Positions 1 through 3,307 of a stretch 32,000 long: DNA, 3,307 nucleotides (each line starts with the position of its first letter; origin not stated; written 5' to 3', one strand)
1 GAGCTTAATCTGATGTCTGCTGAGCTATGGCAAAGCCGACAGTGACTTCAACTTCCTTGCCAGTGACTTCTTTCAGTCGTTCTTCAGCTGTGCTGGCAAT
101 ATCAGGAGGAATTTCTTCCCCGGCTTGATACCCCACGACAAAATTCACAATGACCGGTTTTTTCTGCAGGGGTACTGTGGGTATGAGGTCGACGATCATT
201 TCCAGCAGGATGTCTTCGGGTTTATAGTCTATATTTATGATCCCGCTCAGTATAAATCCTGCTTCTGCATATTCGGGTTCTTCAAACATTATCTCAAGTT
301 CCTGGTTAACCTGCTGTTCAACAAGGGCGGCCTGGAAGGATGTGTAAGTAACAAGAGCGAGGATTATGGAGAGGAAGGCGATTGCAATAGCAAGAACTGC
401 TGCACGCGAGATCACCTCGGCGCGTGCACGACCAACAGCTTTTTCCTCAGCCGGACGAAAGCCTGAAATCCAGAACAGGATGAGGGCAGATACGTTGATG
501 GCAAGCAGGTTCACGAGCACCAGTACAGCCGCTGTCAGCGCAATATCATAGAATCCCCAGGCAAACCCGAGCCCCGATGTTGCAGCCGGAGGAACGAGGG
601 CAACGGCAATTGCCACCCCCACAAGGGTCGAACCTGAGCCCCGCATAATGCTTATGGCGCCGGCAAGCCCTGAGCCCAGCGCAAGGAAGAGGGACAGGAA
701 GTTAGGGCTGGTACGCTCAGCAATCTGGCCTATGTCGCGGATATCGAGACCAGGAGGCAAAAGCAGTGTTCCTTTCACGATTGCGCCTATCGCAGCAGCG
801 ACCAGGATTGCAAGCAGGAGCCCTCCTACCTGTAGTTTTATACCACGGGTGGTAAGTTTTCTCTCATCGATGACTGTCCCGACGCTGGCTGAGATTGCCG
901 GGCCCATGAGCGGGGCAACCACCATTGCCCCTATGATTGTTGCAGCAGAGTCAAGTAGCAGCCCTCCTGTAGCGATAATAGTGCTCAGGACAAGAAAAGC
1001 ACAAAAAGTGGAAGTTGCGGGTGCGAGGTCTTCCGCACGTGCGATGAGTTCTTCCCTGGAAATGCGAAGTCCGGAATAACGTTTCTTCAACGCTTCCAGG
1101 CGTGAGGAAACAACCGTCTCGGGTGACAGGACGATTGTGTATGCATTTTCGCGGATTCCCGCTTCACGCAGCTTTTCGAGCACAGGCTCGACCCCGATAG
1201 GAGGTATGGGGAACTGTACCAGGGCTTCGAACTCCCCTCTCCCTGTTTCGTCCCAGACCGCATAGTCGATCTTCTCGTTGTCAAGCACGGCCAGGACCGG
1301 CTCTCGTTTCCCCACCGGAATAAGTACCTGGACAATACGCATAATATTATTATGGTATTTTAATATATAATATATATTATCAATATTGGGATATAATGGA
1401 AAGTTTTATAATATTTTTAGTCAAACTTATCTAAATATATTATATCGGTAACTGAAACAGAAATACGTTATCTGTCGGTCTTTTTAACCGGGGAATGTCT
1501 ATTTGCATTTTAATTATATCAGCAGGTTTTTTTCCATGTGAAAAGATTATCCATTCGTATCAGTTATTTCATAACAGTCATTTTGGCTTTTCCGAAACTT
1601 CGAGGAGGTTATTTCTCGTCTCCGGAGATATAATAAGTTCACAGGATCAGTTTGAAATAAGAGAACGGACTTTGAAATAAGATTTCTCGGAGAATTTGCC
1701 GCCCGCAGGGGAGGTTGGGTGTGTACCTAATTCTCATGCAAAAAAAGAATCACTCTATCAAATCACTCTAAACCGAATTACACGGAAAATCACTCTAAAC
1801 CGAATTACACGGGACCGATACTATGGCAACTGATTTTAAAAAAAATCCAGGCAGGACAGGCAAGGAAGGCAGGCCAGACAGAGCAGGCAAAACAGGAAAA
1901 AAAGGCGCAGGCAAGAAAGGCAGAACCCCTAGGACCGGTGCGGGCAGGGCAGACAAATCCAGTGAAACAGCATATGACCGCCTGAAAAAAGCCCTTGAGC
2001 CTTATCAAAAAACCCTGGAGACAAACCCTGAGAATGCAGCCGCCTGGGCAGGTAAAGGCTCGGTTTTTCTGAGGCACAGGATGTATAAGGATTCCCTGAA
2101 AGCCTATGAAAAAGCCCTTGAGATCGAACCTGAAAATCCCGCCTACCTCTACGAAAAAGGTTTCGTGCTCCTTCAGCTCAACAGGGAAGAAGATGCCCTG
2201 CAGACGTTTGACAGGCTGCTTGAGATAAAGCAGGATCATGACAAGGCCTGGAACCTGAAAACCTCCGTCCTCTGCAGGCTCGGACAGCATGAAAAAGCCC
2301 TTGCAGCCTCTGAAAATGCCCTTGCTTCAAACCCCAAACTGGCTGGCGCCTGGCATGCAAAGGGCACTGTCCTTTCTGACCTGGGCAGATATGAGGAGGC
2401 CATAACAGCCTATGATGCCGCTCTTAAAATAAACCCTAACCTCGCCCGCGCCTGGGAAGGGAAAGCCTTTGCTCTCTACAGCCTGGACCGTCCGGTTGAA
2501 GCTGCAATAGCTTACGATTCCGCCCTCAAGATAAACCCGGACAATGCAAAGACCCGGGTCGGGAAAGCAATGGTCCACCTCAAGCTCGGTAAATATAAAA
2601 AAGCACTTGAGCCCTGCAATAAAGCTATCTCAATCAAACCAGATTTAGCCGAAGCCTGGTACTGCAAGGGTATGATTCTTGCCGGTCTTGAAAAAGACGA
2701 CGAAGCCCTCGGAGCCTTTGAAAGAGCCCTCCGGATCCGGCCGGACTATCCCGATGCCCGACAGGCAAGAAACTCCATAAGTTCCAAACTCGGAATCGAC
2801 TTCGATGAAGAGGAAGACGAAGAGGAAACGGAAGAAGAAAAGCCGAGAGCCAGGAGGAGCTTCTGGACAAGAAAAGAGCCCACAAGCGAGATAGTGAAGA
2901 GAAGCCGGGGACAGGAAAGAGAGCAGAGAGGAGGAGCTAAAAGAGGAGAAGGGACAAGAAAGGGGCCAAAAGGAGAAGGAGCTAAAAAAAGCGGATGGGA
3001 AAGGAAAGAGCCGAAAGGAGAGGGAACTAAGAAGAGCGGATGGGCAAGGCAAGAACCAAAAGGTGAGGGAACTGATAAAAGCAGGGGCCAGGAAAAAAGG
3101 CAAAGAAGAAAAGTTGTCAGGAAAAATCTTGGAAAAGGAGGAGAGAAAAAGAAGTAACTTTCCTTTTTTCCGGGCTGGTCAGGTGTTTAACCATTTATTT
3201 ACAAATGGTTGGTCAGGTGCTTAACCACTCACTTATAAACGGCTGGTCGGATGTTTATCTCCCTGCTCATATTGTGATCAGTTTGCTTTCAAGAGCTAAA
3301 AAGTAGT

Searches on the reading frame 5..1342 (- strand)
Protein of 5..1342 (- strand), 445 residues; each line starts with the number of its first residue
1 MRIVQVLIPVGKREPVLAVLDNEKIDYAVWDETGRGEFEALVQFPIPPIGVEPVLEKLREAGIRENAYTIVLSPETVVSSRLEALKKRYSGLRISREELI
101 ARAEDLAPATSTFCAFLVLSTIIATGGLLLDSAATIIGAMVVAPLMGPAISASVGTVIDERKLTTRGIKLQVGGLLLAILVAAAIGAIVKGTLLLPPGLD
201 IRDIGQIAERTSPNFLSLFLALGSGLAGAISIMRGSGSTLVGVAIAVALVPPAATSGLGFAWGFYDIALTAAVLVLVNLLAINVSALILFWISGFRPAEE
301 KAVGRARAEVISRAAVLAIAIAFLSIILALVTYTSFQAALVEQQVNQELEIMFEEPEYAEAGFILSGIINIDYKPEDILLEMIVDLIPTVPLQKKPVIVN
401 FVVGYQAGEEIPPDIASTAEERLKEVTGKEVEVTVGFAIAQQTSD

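Call 79: search_protein_families(library=pfam, proteins=[window:5-1342:-], max_evalue=0.001)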
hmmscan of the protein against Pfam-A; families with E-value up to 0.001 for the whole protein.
window:5-1342:- (445 aa): 1 family
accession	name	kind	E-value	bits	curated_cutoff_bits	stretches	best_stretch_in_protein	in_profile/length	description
PF04087.19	DUF389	-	5.6e-38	130.5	23.9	1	140-284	1-137/137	Domain of unknown function (DUF389)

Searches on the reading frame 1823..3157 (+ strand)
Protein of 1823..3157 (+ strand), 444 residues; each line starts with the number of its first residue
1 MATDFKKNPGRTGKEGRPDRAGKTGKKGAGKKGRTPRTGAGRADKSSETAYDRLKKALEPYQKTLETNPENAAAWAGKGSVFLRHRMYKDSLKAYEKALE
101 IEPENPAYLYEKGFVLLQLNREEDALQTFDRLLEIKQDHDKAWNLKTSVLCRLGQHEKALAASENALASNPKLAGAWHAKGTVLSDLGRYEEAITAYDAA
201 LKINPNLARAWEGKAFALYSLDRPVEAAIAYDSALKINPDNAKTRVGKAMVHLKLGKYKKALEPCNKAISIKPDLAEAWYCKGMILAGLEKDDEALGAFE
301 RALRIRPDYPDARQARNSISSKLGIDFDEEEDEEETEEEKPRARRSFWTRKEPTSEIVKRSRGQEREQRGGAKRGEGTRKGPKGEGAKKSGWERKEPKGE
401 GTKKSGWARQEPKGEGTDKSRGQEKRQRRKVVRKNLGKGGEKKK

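Call 79: search_protein_families(library=pfam, proteins=[window:1823-3157:+], max_evalue=0.001)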
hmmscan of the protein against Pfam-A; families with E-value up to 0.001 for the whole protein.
window:1823-3157:+ (444 aa): 28 families (the best 25 are shown)
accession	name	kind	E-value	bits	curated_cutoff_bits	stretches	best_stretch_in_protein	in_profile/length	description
PF00515.34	TPR_1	-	3.5e-46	153.7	27.8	5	176-206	3-33/34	Tetratricopeptide repeat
PF07719.23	TPR_2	-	3.4e-39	130.1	27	4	174-206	1-33/34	Tetratricopeptide repeat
PF13431.12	TPR_17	-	4.8e-38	126.7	24.4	3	94-127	1-34/34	Tetratricopeptide repeat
PF13414.12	TPR_11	-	3.4e-35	119.9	26.8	3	184-221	4-41/42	TPR repeat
PF13432.12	TPR_16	-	7.7e-32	109.8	32.7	5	179-242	2-65/65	Tetratricopeptide repeat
PF13181.12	TPR_8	-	3.6e-29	98.8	25.7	1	174-206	1-33/34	Tetratricopeptide repeat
PF14559.12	TPR_19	-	1e-27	96.7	25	3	86-147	5-66/68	Tetratricopeptide repeat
PF13428.12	TPR_14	-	2.6e-27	92.9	23.5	1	175-215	2-42/44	Tetratricopeptide repeat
PF13424.12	TPR_12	-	4.3e-24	84.9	30.1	2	148-203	11-74/77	Tetratricopeptide repeat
PF13371.12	TPR_9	-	8.9e-24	83.7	35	3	252-317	5-70/73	Tetratricopeptide repeat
PF12895.13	ANAPC3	-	4.7e-20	72.1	27.2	2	123-199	6-81/82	Anaphase-promoting complex, cyclosome, subunit 3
PF23914.1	TPR_CcmH_CycH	-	4.6e-19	69.3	42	2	63-162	41-143/158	Cytochrome c-type biogenesis protein H TPR domain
PF13176.12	TPR_7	-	2.6e-11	43.1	27.9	0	176-204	1-29/36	Tetratricopeptide repeat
PF25063.1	ARM_TT21_C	-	5.9e-11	43.1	35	0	134-205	89-160/209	Tetratricopeptide repeat protein 21 C-terminal ARM domain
PF01239.28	PPTA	-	2.2e-10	40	29.5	0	157-185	2-30/32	Protein prenyltransferase alpha subunit repeat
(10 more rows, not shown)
